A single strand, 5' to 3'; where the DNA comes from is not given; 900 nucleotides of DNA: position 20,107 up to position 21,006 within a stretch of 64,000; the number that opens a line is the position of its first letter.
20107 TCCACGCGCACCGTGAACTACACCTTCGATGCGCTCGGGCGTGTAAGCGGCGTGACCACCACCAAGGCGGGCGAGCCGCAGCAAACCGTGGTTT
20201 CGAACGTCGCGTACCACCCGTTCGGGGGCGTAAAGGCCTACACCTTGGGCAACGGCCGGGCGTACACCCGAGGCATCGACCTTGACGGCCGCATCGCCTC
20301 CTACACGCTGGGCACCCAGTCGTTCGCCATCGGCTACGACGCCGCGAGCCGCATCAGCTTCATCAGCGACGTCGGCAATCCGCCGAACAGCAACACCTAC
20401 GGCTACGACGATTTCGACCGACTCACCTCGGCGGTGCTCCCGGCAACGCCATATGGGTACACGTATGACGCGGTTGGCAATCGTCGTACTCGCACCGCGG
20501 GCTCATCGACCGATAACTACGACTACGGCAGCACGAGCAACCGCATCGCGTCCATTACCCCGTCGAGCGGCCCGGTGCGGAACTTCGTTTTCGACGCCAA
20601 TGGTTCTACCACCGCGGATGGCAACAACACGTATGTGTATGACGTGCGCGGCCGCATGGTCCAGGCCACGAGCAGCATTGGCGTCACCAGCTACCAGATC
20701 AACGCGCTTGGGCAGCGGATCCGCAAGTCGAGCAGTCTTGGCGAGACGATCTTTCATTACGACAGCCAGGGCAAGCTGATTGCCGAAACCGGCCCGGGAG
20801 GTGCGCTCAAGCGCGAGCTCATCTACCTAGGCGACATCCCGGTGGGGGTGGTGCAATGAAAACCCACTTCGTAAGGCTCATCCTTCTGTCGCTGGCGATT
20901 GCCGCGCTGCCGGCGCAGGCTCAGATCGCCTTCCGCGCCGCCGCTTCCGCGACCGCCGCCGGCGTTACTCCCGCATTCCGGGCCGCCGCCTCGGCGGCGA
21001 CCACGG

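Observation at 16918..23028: Split Rhs toxin locus: the YD-repeat shell gene stops exactly where the Rhs core should begin, and the core plus toxin lie at the end of a second secreted protein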

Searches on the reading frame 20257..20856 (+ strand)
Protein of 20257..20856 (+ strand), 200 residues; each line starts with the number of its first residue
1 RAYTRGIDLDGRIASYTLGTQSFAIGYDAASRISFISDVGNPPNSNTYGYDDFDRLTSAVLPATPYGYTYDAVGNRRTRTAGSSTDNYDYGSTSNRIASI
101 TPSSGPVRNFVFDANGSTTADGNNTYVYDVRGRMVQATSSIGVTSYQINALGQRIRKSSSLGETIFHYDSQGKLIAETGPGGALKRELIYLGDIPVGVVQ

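Call 47: search_solved_structures(query=window:20257-20856:+, max_evalue=0.001, show_alignments=2)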
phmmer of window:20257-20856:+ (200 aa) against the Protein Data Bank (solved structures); distinct sequences matched with E-value up to 0.001: 9.
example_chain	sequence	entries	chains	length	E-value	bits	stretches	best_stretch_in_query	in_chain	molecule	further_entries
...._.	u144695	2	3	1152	8.6e-20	74.8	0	42-176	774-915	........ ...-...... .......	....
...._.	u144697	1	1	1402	3e-19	73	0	41-176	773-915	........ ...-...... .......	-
7q97_A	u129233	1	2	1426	1.4e-11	48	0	117-178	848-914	Rhs family protein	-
7pq5_L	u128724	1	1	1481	3.7e-09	40.1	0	3-105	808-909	Tre23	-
9ifo_A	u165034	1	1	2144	1.2e-07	35.2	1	7-178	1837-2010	Teneurin-Like Protein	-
9pt5_A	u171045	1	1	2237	1.5e-07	34.9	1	7-178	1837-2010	Teneurin-like protein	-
8qja_A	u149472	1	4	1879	3.2e-07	33.8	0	31-175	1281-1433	Putative type VI secretion system YD repeat-containing Rhs element Vgr protein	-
8uxt_A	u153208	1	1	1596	4e-07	33.4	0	106-170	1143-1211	Tse15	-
8uy4_A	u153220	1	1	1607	4.2e-07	33.4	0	106-170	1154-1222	Tse15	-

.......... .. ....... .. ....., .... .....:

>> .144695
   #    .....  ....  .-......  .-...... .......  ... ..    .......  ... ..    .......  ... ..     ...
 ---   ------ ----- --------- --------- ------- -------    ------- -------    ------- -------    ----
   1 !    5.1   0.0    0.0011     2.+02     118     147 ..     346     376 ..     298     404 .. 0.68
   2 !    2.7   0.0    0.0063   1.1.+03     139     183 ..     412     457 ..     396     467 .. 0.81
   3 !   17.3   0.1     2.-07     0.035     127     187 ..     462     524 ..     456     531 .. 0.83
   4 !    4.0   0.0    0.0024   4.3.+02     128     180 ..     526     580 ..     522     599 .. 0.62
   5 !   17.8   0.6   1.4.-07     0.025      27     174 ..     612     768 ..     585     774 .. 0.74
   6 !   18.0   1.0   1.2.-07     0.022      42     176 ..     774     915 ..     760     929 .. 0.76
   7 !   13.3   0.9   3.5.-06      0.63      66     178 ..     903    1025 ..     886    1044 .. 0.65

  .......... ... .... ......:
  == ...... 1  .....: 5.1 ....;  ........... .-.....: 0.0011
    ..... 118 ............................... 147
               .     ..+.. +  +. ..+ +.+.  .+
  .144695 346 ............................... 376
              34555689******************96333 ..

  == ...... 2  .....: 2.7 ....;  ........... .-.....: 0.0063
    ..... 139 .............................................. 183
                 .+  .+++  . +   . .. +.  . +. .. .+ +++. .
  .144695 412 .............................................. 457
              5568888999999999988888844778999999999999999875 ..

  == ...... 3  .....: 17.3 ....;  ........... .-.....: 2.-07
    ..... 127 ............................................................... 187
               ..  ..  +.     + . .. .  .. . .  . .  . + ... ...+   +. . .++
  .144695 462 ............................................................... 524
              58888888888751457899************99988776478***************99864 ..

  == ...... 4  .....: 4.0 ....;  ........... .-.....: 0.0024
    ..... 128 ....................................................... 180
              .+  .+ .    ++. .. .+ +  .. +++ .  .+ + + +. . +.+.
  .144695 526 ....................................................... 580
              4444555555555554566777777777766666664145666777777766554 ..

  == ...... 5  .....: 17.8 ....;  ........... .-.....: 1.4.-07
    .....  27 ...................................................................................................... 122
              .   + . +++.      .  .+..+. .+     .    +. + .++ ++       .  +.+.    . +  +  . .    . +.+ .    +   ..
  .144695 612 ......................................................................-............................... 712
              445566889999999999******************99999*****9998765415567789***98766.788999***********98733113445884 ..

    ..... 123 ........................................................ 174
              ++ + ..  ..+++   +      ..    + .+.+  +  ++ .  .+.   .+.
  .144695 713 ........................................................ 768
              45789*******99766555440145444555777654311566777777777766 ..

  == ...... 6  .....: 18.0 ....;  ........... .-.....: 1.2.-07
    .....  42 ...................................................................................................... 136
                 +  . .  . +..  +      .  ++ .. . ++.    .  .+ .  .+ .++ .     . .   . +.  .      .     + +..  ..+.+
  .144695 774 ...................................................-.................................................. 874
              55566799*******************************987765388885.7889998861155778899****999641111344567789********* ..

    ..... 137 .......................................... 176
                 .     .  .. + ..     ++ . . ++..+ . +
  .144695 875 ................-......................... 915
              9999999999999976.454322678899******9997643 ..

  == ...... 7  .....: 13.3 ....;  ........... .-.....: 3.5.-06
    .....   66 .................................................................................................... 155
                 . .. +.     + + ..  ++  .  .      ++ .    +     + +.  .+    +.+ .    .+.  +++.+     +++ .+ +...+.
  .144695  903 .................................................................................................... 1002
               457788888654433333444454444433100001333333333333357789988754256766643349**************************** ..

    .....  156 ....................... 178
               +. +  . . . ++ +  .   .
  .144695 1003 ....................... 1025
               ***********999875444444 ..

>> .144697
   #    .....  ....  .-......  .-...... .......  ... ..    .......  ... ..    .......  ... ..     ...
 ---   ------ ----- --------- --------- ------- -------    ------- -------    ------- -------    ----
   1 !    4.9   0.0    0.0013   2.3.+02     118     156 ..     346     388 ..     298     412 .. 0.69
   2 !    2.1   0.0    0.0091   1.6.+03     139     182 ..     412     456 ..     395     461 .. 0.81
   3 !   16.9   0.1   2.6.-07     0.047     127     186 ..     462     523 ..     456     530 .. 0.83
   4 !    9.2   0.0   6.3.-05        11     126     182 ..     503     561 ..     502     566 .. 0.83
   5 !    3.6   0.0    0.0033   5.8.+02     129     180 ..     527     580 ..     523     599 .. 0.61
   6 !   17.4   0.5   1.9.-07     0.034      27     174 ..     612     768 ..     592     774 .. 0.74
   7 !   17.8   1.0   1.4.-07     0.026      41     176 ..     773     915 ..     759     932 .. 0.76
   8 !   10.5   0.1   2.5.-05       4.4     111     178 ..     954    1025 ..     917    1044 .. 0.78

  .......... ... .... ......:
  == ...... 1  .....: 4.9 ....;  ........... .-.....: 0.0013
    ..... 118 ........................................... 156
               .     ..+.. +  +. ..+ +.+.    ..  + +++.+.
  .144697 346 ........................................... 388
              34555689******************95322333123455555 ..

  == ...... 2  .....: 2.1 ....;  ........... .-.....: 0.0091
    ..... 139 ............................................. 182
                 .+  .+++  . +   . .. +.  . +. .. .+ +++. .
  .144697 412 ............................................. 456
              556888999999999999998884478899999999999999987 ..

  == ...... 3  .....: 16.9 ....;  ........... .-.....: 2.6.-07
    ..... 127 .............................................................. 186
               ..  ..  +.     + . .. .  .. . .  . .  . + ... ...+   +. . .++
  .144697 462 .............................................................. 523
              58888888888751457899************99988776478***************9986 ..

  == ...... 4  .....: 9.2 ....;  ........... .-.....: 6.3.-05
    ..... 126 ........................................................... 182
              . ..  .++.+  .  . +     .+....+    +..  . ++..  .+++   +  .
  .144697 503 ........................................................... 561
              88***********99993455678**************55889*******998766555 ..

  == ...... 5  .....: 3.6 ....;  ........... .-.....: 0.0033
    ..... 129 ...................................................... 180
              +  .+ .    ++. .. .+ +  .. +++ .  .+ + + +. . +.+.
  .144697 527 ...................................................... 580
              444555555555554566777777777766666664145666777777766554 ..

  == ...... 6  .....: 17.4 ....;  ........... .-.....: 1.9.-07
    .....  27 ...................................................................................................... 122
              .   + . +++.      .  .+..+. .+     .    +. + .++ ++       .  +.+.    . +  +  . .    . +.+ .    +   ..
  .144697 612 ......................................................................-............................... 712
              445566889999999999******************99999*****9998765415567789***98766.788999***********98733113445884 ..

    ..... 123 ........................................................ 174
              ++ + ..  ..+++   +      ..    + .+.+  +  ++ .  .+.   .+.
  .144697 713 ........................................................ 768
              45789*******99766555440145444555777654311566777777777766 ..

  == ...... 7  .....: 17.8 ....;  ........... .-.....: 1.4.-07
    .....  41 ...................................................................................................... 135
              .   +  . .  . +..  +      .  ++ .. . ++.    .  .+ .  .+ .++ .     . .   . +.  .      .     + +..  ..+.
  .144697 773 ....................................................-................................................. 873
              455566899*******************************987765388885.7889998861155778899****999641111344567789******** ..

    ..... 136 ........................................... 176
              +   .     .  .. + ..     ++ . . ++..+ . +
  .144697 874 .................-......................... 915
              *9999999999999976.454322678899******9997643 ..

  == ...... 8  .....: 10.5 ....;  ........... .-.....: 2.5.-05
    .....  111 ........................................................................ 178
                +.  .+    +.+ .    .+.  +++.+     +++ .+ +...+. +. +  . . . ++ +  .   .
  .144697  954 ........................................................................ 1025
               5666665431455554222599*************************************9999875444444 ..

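Call 78: search_protein_representatives(protein=window:20257-20856:+)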
Query: 200 residues. Proteins with E-value up to 0.001 (for the whole library): 26782; up to 1e-10: 8954; up to 1e-30: 502. The best 150 are listed.
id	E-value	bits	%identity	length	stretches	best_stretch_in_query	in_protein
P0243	1.9e-93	328.1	49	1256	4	2-200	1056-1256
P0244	1.8e-88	311.9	49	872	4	2-198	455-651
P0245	2.6e-86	304.8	33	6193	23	46-178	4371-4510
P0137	9.3e-84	296.5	53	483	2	2-200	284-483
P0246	6.2e-81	287.3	43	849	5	2-199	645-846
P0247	1.5e-77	276.2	64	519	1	2-199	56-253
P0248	1.1e-74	266.9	43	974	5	2-200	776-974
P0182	2.3e-74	265.9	48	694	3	2-199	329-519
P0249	4.9e-73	261.5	39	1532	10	1-198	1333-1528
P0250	5.2e-73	261.5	64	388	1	2-199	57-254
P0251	1.5e-70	253.4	48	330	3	2-200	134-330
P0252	3.0e-68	245.9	66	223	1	1-200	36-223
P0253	3.4e-68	245.7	37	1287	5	1-200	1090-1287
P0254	4.9e-68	245.2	52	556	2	2-199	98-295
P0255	1.3e-67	243.8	37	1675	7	3-198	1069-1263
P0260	6.4e-64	231.8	37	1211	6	2-198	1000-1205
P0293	1.0e-48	182.2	37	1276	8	3-198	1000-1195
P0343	4.2e-44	167.2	34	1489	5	4-200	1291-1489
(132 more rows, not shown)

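Call 80: find_encoding_contigs(protein=P0253, flank=6000, max_places=1)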
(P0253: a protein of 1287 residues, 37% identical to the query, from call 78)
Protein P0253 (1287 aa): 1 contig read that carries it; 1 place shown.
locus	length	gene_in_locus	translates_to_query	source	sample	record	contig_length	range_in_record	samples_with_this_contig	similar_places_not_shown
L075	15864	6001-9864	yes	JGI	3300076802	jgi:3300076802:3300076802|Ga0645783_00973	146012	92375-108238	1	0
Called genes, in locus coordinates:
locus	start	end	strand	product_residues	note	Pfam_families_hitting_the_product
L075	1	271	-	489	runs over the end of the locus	PF00890:FAD_binding_2, PF01266:DAO (weak), PF03486:HI0933_like (faint), PF07992:Pyr_redox_2 (faint), PF12831:FAD_oxidored (weak)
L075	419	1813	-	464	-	PF03972:MmgE_PrpD_N, PF19305:MmgE_PrpD_C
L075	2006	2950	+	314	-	PF00126:HTH_1, PF03466:LysR_substrate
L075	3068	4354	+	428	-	PF03972:MmgE_PrpD_N, PF19305:MmgE_PrpD_C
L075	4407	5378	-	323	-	PF03401:TctC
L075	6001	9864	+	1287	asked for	PF05593:RHS_repeat, PF25023:TEN_YD-shell, PF05593:RHS_repeat (weak), PF25023:TEN_YD-shell, PF05593:RHS_repeat, PF25023:TEN_YD-shell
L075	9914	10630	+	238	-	PF25023:TEN_YD-shell (weak)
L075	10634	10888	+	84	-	-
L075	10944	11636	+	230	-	-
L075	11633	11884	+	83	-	-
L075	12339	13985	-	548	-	PF14104:DUF4277 (weak)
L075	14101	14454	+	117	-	PF20586:DUF6788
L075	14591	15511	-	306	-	-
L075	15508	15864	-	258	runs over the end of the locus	PF12796:Ank_2, PF13637:Ank_4 (weak), PF13857:Ank_5 (weak), PF00023:Ank (weak), PF12796:Ank_2, PF13637:Ank_4 (weak), PF00023:Ank, PF13606:Ank_3 (weak), +1 more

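Call 81: find_encoding_contigs(protein=P0343, flank=6000, max_places=1)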
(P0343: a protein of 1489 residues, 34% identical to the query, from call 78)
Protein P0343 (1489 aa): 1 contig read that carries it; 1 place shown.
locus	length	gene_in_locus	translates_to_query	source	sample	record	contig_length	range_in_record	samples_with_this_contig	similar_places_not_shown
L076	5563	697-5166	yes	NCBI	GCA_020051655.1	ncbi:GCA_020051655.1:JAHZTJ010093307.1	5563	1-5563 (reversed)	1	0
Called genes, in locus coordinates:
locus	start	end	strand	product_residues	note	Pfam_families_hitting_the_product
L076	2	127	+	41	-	?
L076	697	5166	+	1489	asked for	PF20148:DUF6531, PF25023:TEN_YD-shell (weak), PF10102:DUF2341, PF25023:TEN_YD-shell, PF05593:RHS_repeat, PF25023:TEN_YD-shell, PF05593:RHS_repeat, PF25023:TEN_YD-shell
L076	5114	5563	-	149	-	?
